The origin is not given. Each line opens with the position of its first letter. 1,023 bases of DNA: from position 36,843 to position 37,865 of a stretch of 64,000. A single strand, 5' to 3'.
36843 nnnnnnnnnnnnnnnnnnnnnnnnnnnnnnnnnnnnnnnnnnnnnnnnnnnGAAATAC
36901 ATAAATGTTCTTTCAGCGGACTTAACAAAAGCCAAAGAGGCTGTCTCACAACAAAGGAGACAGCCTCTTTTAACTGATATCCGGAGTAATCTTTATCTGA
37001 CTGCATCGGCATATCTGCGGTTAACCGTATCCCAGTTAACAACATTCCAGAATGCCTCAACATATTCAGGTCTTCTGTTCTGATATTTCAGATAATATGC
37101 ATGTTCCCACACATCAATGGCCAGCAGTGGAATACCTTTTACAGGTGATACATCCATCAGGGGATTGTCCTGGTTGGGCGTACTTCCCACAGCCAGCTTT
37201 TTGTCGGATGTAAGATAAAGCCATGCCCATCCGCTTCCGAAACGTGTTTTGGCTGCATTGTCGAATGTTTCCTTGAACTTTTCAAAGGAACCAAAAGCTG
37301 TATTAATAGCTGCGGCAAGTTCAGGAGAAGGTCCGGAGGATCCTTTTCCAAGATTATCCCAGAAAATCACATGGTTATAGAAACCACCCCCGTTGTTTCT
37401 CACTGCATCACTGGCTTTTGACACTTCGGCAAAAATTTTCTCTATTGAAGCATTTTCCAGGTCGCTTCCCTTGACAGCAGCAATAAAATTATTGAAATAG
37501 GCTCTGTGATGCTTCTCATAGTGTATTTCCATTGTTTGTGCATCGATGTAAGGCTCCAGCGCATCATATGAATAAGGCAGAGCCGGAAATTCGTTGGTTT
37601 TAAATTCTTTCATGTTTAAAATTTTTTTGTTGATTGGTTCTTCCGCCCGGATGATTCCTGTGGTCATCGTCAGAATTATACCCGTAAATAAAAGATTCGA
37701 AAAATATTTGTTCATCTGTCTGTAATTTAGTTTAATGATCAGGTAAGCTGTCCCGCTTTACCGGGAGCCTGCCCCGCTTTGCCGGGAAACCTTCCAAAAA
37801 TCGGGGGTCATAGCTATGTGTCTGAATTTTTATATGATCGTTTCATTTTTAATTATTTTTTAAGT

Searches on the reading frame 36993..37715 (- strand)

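Call 68: search_protein_families(library=pfam, proteins=[window:36993-37715:-], max_evalue=0.001)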
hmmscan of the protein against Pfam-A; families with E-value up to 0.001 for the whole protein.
window:36993-37715:- (240 aa): 2 families
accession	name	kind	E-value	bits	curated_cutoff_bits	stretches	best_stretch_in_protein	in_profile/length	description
PF02777.23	Sod_Fe_C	-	2.2e-43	146.9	20.9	1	130-234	2-102/102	Iron/manganese superoxide dismutases, C-terminal domain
PF00081.27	Sod_Fe_N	-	3.2e-27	95.3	27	1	42-122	3-81/82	Iron/manganese superoxide dismutases, alpha-hairpin domain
